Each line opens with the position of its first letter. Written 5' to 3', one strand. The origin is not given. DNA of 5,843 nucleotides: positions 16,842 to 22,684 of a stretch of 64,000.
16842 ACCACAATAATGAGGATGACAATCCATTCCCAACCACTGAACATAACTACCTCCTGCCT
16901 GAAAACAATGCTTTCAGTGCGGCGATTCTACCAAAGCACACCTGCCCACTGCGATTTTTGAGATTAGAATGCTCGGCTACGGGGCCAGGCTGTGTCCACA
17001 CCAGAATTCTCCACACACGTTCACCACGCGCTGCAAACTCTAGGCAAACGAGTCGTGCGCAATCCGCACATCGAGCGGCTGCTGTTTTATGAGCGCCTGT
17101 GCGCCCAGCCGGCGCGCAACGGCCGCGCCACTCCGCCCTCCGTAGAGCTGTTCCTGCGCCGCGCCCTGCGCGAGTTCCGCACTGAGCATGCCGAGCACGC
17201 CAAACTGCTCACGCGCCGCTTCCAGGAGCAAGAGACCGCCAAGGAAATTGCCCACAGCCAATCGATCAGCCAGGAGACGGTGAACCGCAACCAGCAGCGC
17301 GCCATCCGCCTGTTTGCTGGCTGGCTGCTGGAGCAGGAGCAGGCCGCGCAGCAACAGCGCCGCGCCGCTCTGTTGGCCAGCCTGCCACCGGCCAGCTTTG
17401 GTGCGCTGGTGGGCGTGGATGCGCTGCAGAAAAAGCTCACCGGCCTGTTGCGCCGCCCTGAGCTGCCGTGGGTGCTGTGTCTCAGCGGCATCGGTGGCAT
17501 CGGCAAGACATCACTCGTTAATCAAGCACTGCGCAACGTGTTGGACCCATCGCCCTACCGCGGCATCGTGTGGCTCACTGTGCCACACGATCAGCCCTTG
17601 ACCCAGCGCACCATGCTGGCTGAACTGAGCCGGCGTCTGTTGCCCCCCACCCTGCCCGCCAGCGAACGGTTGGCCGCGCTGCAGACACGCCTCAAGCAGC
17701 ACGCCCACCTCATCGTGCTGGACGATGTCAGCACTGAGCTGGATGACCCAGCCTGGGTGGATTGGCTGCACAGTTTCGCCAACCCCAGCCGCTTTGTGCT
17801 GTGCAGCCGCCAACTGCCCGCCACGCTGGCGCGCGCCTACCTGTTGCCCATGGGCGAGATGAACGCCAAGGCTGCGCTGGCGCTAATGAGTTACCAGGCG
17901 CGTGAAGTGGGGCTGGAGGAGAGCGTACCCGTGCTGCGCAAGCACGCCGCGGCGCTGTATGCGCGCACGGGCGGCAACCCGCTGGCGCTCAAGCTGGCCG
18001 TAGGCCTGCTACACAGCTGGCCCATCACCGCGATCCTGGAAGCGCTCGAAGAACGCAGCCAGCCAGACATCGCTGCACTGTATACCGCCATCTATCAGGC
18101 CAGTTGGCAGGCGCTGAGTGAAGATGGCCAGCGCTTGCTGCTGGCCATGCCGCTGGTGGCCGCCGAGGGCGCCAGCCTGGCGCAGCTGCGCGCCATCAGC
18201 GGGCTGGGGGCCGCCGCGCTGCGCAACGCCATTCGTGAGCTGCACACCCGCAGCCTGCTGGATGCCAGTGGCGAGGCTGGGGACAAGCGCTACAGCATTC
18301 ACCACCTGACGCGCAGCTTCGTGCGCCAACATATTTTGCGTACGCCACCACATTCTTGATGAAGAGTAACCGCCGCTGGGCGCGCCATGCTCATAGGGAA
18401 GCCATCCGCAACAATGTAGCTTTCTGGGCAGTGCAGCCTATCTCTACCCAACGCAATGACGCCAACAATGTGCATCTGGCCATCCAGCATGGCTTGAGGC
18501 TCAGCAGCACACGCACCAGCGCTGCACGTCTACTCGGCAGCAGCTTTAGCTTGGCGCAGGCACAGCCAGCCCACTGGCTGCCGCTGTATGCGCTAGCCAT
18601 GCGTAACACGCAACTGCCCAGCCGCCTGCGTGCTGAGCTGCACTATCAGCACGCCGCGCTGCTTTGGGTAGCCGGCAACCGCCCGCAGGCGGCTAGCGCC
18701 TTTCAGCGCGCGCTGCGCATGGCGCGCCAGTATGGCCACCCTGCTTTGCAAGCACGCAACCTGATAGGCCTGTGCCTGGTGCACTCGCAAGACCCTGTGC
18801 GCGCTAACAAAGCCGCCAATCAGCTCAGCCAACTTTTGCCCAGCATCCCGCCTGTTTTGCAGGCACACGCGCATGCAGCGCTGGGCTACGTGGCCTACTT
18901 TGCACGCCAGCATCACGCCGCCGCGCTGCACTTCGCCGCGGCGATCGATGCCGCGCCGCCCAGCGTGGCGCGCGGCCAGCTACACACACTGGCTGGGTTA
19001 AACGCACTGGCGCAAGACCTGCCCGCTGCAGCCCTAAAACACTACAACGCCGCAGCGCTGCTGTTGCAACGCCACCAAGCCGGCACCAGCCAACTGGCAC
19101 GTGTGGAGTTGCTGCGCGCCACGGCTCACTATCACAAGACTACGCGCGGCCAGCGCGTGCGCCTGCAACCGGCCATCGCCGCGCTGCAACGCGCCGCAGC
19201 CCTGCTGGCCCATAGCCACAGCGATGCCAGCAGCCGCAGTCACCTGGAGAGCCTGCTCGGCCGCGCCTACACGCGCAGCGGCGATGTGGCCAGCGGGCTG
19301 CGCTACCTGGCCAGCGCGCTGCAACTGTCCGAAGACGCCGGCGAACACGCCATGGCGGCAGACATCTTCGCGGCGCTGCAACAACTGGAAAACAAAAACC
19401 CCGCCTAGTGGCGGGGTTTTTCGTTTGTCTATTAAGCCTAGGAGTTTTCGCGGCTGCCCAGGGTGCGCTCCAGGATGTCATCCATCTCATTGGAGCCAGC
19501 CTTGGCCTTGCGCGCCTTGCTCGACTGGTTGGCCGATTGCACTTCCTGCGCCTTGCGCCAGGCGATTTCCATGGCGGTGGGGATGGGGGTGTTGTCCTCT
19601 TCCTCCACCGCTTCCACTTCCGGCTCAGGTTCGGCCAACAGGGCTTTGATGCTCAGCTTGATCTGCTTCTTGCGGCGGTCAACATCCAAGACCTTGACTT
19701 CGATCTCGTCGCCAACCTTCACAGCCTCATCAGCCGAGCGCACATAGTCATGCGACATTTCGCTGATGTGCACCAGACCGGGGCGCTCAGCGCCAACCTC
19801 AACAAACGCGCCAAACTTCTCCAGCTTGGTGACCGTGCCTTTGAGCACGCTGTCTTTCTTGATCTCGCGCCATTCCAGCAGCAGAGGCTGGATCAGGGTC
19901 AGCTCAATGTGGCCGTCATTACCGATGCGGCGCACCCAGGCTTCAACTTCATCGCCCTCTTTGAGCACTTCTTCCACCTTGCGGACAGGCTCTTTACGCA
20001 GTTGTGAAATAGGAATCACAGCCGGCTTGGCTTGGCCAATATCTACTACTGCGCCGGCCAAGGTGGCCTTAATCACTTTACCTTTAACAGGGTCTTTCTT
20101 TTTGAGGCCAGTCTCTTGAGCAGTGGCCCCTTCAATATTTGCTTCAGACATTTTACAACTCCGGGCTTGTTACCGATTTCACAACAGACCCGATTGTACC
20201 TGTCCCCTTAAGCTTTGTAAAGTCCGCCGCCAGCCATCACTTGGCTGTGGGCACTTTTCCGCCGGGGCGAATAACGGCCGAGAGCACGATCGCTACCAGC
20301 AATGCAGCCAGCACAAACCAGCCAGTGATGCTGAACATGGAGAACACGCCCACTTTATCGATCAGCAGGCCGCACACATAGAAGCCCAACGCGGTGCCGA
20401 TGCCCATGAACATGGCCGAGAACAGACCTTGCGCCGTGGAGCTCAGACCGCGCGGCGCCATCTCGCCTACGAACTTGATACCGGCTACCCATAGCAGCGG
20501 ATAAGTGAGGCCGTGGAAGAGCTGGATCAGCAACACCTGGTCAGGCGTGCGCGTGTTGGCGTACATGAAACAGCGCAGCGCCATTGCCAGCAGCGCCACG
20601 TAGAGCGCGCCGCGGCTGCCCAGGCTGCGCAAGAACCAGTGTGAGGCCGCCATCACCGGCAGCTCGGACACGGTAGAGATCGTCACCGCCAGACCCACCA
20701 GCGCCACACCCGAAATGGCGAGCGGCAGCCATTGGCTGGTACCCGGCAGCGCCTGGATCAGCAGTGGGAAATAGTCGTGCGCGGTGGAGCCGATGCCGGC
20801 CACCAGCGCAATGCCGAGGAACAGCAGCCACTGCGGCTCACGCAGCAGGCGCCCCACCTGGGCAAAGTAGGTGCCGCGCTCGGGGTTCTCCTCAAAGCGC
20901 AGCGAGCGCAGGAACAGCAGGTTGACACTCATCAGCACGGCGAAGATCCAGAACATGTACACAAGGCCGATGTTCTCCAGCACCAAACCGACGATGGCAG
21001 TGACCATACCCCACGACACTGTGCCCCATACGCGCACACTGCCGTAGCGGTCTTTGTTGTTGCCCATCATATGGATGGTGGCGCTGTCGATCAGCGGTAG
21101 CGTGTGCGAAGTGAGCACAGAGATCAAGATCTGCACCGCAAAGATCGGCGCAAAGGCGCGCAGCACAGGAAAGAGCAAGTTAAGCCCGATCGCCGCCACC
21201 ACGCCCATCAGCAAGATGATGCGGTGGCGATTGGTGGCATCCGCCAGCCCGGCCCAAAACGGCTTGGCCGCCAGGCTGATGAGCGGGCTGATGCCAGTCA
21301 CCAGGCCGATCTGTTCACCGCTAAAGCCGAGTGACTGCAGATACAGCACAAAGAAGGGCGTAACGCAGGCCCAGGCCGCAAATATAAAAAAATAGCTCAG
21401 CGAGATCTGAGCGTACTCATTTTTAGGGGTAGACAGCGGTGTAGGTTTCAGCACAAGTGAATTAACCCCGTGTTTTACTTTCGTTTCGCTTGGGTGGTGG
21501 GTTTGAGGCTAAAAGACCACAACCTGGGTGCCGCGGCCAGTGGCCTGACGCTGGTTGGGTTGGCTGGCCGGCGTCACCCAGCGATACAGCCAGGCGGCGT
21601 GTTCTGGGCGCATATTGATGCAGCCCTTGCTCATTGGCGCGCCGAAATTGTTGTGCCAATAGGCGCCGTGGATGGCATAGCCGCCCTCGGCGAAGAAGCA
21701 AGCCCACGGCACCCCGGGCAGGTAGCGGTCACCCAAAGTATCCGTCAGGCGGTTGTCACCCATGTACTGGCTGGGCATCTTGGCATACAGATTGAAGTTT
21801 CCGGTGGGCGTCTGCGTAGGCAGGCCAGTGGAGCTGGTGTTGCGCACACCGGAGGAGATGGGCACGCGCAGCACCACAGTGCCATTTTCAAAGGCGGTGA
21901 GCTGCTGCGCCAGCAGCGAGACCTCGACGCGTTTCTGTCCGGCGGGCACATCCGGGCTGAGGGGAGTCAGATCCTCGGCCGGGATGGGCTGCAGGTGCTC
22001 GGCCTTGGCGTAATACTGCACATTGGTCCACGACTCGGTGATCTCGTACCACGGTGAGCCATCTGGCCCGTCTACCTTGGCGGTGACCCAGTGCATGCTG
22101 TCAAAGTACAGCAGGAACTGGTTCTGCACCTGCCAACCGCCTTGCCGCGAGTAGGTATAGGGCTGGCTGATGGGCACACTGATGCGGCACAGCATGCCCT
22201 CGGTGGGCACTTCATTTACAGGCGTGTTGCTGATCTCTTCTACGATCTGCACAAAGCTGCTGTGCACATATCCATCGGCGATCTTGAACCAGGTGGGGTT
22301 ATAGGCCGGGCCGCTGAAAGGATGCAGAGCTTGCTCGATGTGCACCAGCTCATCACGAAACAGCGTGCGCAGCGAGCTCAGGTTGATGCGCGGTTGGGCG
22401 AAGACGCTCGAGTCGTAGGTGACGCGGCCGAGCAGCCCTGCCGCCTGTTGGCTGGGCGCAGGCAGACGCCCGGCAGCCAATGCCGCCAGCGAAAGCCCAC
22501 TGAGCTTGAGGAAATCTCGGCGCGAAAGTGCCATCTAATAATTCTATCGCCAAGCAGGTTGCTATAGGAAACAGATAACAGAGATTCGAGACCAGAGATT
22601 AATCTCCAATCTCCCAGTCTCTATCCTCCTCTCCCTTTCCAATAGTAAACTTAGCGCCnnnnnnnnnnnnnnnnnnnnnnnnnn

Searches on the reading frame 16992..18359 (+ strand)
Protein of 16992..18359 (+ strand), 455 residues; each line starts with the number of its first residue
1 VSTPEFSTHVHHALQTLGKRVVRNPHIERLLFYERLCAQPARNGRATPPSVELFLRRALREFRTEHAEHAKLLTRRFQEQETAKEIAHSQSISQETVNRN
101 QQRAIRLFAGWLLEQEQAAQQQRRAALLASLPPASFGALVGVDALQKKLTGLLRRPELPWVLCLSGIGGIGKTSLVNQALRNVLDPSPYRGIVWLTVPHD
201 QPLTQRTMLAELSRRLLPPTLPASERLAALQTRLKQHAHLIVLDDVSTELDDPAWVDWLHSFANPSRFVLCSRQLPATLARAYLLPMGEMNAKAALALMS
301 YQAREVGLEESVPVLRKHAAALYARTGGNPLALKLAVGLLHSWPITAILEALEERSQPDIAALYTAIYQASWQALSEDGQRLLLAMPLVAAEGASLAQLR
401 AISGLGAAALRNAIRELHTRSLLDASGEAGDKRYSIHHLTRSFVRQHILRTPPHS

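Call 80: search_protein_families(library=pfam, proteins=[window:16992-18359:+], max_evalue=0.00001)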
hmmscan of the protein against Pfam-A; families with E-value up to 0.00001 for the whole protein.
window:16992-18359:+ (455 aa): 1 family
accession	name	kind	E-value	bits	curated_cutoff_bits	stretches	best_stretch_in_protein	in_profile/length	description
PF00931.28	NB-ARC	-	4e-13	49.7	23.5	1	149-341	8-206/248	NB-ARC domain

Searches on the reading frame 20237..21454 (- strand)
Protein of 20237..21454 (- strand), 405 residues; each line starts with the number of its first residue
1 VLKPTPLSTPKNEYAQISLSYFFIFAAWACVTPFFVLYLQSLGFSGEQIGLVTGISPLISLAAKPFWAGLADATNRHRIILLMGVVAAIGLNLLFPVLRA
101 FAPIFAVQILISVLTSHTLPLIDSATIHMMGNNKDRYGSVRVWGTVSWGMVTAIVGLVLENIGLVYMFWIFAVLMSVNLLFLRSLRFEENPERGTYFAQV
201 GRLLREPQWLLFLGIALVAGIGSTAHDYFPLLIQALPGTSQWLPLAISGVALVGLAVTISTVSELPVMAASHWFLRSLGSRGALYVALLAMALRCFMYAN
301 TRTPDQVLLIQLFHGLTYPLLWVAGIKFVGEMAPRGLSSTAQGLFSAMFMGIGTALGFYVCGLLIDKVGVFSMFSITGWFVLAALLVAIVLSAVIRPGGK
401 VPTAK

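Call 80: search_protein_families(library=pfam, proteins=[window:20237-21454:-], max_evalue=0.00001)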
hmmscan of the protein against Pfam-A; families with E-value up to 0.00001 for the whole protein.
window:20237-21454:- (405 aa): 4 families
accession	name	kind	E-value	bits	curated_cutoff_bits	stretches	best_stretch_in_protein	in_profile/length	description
PF12832.13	MFS_1_like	-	1.9e-63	215.2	25.2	1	15-375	2-372/373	MFS_1 like family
PF07690.21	MFS_1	-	3.3e-23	82.6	33.4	2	18-299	2-286/347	Major Facilitator Superfamily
PF03825.22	Nuc_H_symport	-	2.8e-20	73.1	25.9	1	20-390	10-387/400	Nucleoside H+ symporter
PF01306.25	LacY_symp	-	4.2e-18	65.8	24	1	11-390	5-398/413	LacY proton/sugar symporter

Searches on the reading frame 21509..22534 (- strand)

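Call 80: search_protein_families(library=pfam, proteins=[window:21509-22534:-], max_evalue=0.00001)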
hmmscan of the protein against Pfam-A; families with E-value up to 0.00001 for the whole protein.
window:21509-22534:- (341 aa): 1 family
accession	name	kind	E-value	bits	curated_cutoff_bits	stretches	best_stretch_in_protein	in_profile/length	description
PF03734.19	YkuD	-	1.1e-21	78.4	23.4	1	201-340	2-146/146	L,D-transpeptidase catalytic domain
